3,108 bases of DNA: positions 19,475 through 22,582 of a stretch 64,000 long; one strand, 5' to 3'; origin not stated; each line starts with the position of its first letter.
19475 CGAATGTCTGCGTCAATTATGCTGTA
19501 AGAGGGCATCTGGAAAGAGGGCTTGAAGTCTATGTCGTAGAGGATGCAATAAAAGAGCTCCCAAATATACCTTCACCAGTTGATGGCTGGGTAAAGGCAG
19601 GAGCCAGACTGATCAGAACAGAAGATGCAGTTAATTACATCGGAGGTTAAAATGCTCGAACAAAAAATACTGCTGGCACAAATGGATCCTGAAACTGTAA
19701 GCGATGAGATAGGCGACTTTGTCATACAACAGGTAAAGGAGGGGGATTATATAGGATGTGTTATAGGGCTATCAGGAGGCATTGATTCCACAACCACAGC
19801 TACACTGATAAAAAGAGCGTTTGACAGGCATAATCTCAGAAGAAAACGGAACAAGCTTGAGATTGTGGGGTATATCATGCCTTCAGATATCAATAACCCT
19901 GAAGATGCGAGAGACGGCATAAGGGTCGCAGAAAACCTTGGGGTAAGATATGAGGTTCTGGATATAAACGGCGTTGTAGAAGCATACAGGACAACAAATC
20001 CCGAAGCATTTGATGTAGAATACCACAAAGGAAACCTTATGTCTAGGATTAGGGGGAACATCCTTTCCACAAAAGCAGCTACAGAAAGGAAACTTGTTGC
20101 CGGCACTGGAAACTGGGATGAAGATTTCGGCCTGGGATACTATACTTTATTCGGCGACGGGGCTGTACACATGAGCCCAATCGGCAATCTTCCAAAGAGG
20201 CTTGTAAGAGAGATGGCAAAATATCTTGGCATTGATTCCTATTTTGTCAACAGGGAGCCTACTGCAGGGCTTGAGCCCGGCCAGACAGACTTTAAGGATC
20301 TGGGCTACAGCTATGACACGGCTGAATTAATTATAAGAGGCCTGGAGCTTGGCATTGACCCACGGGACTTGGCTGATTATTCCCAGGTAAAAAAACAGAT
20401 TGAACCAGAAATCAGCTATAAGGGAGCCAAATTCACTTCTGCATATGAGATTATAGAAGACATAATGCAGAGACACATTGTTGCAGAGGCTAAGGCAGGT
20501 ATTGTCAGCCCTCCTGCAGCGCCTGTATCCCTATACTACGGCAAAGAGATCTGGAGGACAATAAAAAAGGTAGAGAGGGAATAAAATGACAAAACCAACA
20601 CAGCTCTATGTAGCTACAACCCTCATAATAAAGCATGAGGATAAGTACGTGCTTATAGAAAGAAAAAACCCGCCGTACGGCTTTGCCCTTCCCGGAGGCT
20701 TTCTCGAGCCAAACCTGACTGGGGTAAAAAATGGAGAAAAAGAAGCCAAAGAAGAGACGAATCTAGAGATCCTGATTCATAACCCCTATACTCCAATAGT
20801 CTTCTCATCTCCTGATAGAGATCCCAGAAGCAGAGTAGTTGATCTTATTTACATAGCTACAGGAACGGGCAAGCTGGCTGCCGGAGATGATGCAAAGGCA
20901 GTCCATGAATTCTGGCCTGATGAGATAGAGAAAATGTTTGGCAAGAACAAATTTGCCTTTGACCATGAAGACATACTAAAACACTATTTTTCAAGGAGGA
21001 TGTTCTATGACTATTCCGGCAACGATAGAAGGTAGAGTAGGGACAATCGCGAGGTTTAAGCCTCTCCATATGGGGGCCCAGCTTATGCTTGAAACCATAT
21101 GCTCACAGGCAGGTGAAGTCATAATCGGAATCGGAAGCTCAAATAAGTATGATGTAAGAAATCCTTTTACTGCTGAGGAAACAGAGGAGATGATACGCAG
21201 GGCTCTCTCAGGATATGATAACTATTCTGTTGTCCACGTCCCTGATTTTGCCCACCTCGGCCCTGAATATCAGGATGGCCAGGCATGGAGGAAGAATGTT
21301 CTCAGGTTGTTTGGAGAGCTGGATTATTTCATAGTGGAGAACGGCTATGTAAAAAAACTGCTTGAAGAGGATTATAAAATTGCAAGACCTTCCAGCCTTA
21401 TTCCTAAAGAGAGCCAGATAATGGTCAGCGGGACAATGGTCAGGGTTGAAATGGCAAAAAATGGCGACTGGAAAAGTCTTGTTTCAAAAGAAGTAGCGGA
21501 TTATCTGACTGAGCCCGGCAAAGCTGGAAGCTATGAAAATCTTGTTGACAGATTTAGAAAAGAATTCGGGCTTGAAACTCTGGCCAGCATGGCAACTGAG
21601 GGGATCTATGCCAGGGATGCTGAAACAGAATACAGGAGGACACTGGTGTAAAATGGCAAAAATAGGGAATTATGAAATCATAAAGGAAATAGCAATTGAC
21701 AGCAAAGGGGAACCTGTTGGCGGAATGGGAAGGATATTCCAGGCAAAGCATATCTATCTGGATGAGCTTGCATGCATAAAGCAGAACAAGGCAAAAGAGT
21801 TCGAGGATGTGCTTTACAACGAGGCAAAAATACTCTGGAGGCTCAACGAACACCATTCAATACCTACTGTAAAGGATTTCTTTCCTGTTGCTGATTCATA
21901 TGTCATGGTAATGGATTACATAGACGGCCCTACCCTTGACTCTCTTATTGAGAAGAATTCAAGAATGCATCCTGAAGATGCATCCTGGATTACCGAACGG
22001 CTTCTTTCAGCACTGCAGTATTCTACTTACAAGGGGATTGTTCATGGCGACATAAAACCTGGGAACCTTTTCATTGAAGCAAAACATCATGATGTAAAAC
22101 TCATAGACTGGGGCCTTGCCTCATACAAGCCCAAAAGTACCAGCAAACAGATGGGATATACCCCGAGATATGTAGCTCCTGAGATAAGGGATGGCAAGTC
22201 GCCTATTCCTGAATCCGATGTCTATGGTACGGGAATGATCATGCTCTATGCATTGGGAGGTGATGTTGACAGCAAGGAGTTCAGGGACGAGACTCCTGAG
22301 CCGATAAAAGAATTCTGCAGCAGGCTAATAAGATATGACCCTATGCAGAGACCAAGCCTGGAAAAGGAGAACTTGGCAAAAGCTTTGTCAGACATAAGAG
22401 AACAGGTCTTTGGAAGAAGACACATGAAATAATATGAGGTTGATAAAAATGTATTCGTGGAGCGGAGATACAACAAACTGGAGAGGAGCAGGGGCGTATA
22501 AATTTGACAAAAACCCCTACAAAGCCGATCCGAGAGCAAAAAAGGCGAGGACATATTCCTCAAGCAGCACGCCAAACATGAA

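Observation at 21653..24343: Protein kinase, vWA protein and truncated pyruvate-kinase-like gene embedded in an NAD salvage operon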

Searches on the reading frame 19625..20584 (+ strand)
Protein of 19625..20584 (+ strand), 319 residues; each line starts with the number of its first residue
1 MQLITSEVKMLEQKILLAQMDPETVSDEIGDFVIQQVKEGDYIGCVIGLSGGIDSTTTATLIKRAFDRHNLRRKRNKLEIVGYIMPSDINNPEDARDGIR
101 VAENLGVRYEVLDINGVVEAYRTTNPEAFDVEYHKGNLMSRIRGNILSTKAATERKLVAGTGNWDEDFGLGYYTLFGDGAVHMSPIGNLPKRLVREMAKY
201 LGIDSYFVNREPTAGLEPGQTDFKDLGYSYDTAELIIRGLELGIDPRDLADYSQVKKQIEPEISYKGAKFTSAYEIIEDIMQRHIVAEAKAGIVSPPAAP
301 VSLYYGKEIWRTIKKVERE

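Call 3: search_protein_families(library=pfam, proteins=[window:19625-20584:+], max_evalue=0.01)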
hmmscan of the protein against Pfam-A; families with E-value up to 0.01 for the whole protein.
window:19625-20584:+ (319 aa): 2 families
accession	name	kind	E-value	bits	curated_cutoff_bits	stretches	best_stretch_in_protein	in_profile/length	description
PF02540.23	NAD_synthase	-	3.8e-52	177.3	21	1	28-258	4-223/242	NAD synthase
PF03054.22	tRNA_Me_trans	-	5.4e-07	29.9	20.6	1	46-137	4-92/202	tRNA methyl transferase HUP domain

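Call 4: search_protein_families(library=ncbifam, proteins=[window:19625-20584:+], max_evalue=0.01)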
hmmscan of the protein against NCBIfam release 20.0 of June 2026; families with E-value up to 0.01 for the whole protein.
window:19625-20584:+ (319 aa): 14 families
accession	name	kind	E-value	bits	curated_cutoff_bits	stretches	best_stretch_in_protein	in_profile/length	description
NF010587.0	PRK13980.1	equivalog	3.6e-57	193.6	255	1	18-252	7-230/267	NAD+ synthase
TIGR00552.1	nadE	equivalog_domain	2.2e-47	161.4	63.65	1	24-241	4-214/251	NAD(+) synthase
NF001979.1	PRK00768.1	equivalog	1.1e-27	97.2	250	1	17-234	12-233/266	NAD(+) synthase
NF010588.0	PRK13981.1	equivalog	5.5e-25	87.8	479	1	37-237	280-479/546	NAD+ synthase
NF002048.0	PRK00876.1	subfamily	8e-23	80.8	313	2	19-121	13-107/330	NAD(+) synthase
NF002730.0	PRK02628.1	equivalog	1.9e-15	56.1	473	1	36-201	353-519/677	NAD(+) synthase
NF001138.1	PRK00143.1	equivalog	1.1e-06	27.9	284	1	46-136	3-87/345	tRNA 2-thiouridine(34) synthase MnmA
NF000848.1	PRK00074.1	equivalog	1.1e-05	24.2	400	1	33-71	203-242/512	glutamine-hydrolyzing GMP synthase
TIGR00884.1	guaA_Cterm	equivalog_domain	2.1e-05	24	338.75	0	44-67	18-41/310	glutamine-hydrolyzing GMP synthase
TIGR00420.1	trmU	equivalog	0.00026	20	236.95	1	46-134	4-88/351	tRNA 2-thiouridine(34) synthase MnmA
TIGR00268.2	TIGR00268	equivalog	0.00074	18.9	150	1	45-205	16-164/259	ATP-dependent sacrificial sulfur transferase LarE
NF011258.0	PRK14664.1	equivalog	0.0063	15.6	680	0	46-136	9-82/362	tRNA 2-thiouridine(34) synthase MnmA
TIGR00364.1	TIGR00364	equivalog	0.0068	16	150.3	0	45-68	1-24/201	7-cyano-7-deazaguanine synthase QueC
NF005316.0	PRK06850.1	equivalog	0.0076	15.1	536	0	34-75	21-62/505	hypothetical protein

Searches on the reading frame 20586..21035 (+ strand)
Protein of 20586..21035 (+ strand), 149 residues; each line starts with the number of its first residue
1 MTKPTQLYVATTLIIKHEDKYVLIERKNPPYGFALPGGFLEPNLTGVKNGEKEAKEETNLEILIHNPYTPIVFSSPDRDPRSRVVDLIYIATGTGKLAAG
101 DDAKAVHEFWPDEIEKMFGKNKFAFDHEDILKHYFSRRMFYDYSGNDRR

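Call 3: search_protein_families(library=pfam, proteins=[window:20586-21035:+], max_evalue=0.01)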
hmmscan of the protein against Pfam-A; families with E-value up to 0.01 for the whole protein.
window:20586-21035:+ (149 aa): 1 family
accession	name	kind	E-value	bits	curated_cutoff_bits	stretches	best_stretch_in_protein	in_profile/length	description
PF00293.34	NUDIX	-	1.4e-08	35.3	21.1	1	12-114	7-118/134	NUDIX domain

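Call 4: search_protein_families(library=ncbifam, proteins=[window:20586-21035:+], max_evalue=0.01)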
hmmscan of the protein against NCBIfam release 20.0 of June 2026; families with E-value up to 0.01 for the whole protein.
window:20586-21035:+ (149 aa): 6 families
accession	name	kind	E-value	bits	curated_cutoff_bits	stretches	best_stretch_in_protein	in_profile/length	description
NF003791.0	PRK05379.2-3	equivalog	4.4e-08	32.7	409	1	9-137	203-339/340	bifunctional nicotinamide-nucleotide adenylyltransferase/Nudix hydroxylase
NF003790.0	PRK05379.2-2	equivalog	8.9e-08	31.6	403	1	9-137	218-353/354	bifunctional nicotinamide mononucleotide adenylyltransferase/ADP-ribose pyrophosphatase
NF003788.0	PRK05379.1-5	equivalog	3.2e-06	26.7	354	1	8-136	213-349/351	bifunctional nicotinamide-nucleotide adenylyltransferase/Nudix hydroxylase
NF050029.2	TransRepNtr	equivalog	0.00021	20.8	400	1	20-137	37-155/245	ADPR responsive transcriptional repressor NtrR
NF003785.0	PRK05379.1-1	equivalog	0.00041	19.7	418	1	12-108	208-314/347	bifunctional nicotinamide-nucleotide adenylyltransferase/Nudix hydroxylase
NF003786.0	PRK05379.1-2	equivalog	0.00075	18.8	397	1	13-90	223-307/354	bifunctional nicotinamide-nucleotide adenylyltransferase/Nudix hydroxylase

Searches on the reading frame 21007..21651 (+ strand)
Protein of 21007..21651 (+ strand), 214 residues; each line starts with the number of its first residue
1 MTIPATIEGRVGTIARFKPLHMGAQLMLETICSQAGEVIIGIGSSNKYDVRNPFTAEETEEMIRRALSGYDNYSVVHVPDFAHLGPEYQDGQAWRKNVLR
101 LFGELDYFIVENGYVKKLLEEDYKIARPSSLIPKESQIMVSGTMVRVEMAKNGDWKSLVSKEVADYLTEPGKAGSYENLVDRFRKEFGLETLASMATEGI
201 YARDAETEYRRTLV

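Call 3: search_protein_families(library=pfam, proteins=[window:21007-21651:+], max_evalue=0.01)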
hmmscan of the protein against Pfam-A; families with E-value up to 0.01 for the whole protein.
window:21007-21651:+ (214 aa): 1 family
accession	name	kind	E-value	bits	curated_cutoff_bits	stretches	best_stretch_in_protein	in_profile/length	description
PF01467.32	CTP_transf_like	-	3.8e-05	24.3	21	1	16-75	5-64/133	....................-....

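Call 4: search_protein_families(library=ncbifam, proteins=[window:21007-21651:+], max_evalue=0.01)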
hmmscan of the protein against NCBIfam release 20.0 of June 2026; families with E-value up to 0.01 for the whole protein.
window:21007-21651:+ (214 aa): 13 families
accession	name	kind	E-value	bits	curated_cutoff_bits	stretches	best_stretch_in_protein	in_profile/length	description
NF002243.0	PRK01153.1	subfamily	2.1e-23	82.8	127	1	14-169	6-156/175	nicotinamide-nucleotide adenylyltransferase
TIGR01527.1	arch_NMN_Atrans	equivalog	1.3e-19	70.3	181.2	1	14-169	5-155/167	nicotinamide-nucleotide adenylyltransferase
NF003786.0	PRK05379.1-2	equivalog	1.1e-09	38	397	1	14-98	20-101/354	bifunctional nicotinamide-nucleotide adenylyltransferase/Nudix hydroxylase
NF003791.0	PRK05379.2-3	equivalog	1.1e-08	34.6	409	1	14-182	11-182/340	bifunctional nicotinamide-nucleotide adenylyltransferase/Nudix hydroxylase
NF010365.0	PRK13793.1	equivalog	7e-07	29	198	1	14-101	10-93/196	nicotinate-nicotinamide nucleotide adenylyltransferase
NF003789.0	PRK05379.2-1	equivalog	2.9e-06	26.5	355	1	1-68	1-68/312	bifunctional nicotinamide mononucleotide adenylyltransferase/ADP-ribose pyrophosphatase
NF003788.0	PRK05379.1-5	equivalog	1e-05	25.1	354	1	13-75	10-73/351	bifunctional nicotinamide-nucleotide adenylyltransferase/Nudix hydroxylase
NF003785.0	PRK05379.1-1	equivalog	2.7e-05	23.5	418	1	14-99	8-96/347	bifunctional nicotinamide-nucleotide adenylyltransferase/Nudix hydroxylase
TIGR00125.1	cyt_tran_rel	domain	4e-05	23.7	27.7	1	13-67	4-60/65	adenylyltransferase/cytidyltransferase family protein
NF003787.0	PRK05379.1-4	equivalog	0.00011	21.4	449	1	14-71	15-73/346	bifunctional nicotinamide-nucleotide adenylyltransferase/Nudix hydroxylase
NF003790.0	PRK05379.2-2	equivalog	0.00029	20.1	403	1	14-68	25-80/354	bifunctional nicotinamide mononucleotide adenylyltransferase/ADP-ribose pyrophosphatase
TIGR01510.1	coaD_prev_kdtB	equivalog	0.0014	18.7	103.3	0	17-168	8-152/155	pantetheine-phosphate adenylyltransferase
TIGR01526.1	nadR_NMN_Atrans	equivalog_domain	0.0036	16.6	341.15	1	15-148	8-145/325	nicotinamide-nucleotide adenylyltransferase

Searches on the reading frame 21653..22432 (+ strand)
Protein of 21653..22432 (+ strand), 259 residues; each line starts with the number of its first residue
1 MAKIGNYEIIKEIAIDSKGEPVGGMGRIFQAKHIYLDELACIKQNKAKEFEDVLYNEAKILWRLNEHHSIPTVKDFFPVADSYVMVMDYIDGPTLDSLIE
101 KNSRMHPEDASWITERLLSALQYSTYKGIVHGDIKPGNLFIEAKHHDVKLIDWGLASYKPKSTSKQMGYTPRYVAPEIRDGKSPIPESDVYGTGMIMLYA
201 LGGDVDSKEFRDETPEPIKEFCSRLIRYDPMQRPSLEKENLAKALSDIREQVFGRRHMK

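Call 3: search_protein_families(library=pfam, proteins=[window:21653-22432:+], max_evalue=0.01)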
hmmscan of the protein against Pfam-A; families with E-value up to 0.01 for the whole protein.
window:21653-22432:+ (259 aa): 5 families
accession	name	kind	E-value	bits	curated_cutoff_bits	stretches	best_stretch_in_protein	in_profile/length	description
PF00069.31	Pkinase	-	1.1e-35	123.8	31.7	1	23-234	10-252/263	Protein kinase domain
PF07714.23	PK_Tyr_Ser-Thr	-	1.4e-14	54.5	23.1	1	42-198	36-195/258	Protein tyrosine and serine/threonine kinase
PF03109.22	ABC1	-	2.6e-08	33.8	22.9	1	67-166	129-224/244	ABC1 atypical kinase-like domain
PF01636.29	APH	-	7e-06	26.4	23.2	1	113-159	150-200/239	Phosphotransferase enzyme family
PF01163.29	RIO1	-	7.1e-06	26.2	22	1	43-155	44-150/187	RIO domain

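Call 4: search_protein_families(library=ncbifam, proteins=[window:21653-22432:+], max_evalue=0.01)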
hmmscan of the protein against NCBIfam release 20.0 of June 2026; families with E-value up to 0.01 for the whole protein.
window:21653-22432:+ (259 aa): 25 families
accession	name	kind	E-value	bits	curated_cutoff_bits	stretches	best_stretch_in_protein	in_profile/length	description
NF033483.0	PknB_PASTA_kin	equivalog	2.4e-30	106.1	450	1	7-203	9-204/563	Stk1 family PASTA domain-containing Ser/Thr kinase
NF047741.1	antiphage_MADS6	equivalog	1.6e-23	83.1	460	2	23-123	506-606/612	methylation-associated defense system protein kinase MAD6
NF038150.1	lanthi_synth_IV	equivalog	3.1e-19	68.8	650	1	45-207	230-396/851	class IV lanthionine synthetase LanL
NF052427.1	StpK7MSMEG_1200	equivalog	4.5e-16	58.4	900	1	23-203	18-205/601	serine/threonine protein kinase StpK7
NF038151.1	lanthi_synth_III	equivalog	1.5e-15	56.7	575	1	52-201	268-423/833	class III lanthionine synthetase LanKC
NF033442.0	BREX_PglW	equivalog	6.3e-14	50.7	990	1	47-179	548-680/1391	BREX system serine/threonine kinase PglW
TIGR03903.1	TOMM_kin_cyc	equivalog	2.7e-13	48.7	705.75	1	84-204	55-186/1267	TOMM system kinase/cyclase fusion protein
NF043056.1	T4SS_LegK1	equivalog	6.8e-13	48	550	1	78-204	150-287/516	Dot/Icm T4SS effector kinase LegK1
NF011463.0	PRK14879.1-4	equivalog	1.1e-10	41.4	188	1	56-162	67-166/237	Kae1-associated kinase Bud32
NF011460.0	PRK14879.1-1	equivalog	2.8e-09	36.5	199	1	56-157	60-158/232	Kae1-associated kinase Bud32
NF053615.1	SerThrKinAfsKStmc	equivalog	1.1e-08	34.3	1300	1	73-203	77-209/809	protein serine/threonine kinase AfsK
TIGR03724.2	arch_bud32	equivalog_domain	3.5e-08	33.2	125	1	56-164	42-139/193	KEOPS complex kinase/ATPase Bud32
NF058632.1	SerThrKinPrkT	equivalog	8.4e-08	31.6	280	1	85-165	97-174/322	serine/threonine protein kinase PrkT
NF009651.0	PRK13184.1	equivalog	3.8e-07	28.4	839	1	53-162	48-166/932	serine/threonine-protein kinase PknD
NF011464.0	PRK14879.1-7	equivalog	9e-06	25.6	246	1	56-160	55-153/221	Kae1-associated kinase Bud32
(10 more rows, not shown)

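Call 5: search_protein_families(library=phrogs, proteins=[window:21653-22432:+], max_evalue=0.01)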
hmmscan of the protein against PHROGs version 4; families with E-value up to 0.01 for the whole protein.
window:21653-22432:+ (259 aa): 3 families
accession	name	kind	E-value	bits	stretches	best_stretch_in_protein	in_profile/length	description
phrog_2361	-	other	8.9e-33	114.8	1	22-237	23-259/415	serine-threonine kinase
phrog_3043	-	other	1.2e-11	45.6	1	104-157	198-251/376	kinase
phrog_3297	-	other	0.0049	17.7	1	104-155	61-111/160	kinase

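Call 6: search_protein_families(library=padloc, proteins=[window:21653-22432:+], max_evalue=0.01)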
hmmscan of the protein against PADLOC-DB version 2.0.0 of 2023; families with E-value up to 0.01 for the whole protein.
window:21653-22432:+ (259 aa): 35 families (the best 25 are shown)
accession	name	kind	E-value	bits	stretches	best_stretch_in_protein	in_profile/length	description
PDLC04138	mad6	-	3.6e-35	120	1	23-235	62-302/659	mads_6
PDLC04042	PD-T4-6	-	7.3e-35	119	1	22-248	19-246/292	-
PDLC04053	PD-T4-6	-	3.5e-33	113.4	1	3-245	7-242/311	-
PDLC04061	PD-T4-6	-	1.2e-30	105.5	1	23-201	27-216/510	-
PDLC04047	PD-T4-6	-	3.2e-30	103.4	1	5-205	10-210/327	-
PDLC04060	PD-T4-6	-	2.7e-29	100.4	1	7-203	10-205/486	-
PDLC04044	PD-T4-6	-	1.1e-25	88.6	1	7-205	34-237/372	-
PDLC03920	MkoA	-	1.1e-25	88.2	1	5-252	8-281/1112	-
PDLC04064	PD-T4-6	-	5.2e-25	86.2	1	3-204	18-217/369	-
PDLC04039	PD-T4-6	-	1.8e-24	84.6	1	23-204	25-212/458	-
PDLC04048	PD-T4-6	-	6.8e-23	79.6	1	6-204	11-209/354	-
PDLC04045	PD-T4-6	-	1.9e-22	77.8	1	45-204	76-243/350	-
PDLC04054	PD-T4-6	-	2.5e-22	77.8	1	22-204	20-210/347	-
PDLC04043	PD-T4-6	-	6.2e-22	76.3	1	22-205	25-215/452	-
PDLC04041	PD-T4-6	-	1.2e-21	75.5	1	5-204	28-231/443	-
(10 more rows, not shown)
